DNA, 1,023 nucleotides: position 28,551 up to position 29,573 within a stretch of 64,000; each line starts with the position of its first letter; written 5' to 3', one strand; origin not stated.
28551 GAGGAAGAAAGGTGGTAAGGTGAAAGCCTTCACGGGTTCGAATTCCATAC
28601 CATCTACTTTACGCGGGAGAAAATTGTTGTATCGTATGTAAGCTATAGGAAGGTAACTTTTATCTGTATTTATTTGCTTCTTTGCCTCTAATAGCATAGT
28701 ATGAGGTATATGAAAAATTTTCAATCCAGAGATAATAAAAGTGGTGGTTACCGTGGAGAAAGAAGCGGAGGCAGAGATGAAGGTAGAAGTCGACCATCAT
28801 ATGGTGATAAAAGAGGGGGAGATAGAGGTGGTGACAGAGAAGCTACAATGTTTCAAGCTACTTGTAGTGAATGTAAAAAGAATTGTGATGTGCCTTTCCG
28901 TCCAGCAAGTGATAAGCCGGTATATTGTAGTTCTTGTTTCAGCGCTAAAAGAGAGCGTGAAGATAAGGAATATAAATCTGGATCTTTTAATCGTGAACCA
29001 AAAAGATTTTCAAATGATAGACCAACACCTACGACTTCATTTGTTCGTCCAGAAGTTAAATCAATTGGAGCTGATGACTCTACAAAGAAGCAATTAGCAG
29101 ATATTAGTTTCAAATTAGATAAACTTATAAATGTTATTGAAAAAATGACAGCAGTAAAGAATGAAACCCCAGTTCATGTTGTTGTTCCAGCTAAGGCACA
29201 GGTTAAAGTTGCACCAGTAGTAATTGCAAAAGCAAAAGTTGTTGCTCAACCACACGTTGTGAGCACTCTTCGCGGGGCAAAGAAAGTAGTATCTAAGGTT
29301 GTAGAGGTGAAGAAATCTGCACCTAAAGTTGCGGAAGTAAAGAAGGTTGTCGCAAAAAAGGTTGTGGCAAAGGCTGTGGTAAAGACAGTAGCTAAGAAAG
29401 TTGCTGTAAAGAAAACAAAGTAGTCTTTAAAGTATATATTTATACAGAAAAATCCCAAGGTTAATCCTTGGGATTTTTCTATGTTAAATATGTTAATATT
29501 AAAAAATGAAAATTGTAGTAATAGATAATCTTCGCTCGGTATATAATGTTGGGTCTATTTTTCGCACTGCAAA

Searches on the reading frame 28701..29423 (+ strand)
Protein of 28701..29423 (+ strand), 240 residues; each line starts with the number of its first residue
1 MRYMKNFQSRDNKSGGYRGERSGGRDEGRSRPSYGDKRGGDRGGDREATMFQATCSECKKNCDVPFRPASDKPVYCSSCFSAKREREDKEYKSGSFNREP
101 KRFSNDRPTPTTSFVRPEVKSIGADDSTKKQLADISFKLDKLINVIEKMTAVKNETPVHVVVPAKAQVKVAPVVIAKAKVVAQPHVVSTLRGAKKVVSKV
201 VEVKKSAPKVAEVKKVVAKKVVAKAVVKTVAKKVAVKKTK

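Call 4: search_protein_families(library=pfam, proteins=[window:28701-29423:+], max_evalue=1)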
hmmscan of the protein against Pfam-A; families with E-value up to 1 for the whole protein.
window:28701-29423:+ (240 aa): 1 family
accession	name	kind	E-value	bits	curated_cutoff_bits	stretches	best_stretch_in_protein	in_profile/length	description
PF23477.1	zf_Tbcl_2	-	6.4e-15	55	27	1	49-84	2-37/37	Probable treble clef zinc finger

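Call 5: search_protein_families(library=ncbifam, proteins=[window:28701-29423:+], max_evalue=1)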
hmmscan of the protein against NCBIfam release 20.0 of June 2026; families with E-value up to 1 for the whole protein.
window:28701-29423:+ (240 aa): 3 families
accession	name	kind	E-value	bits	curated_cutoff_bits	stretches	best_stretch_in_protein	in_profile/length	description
TIGR04272.1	cxxc_cxxc_Mbark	domain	9.9e-15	54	36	1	49-84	2-37/37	CxxC-x17-CxxC domain-containing protein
NF011492.0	PRK14900.1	equivalog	0.32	8.7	1783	1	124-238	920-1037/1044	valine--tRNA ligase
NF038053.1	hist_H1_lk_Burk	equivalog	0.35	11.1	80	1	145-238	34-128/195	histone H1-like DNA-binding protein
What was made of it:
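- On Bacterial histone-H1-like proteins (for the KA peptide): The 33-aa peptide has no Pfam or NCBIfam hit (calls 4, 5).
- Closest known: Bacterial histone-H1-like / AKP-repeat proteins. Different: No HMM of these families matches it (calls 4, 5).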
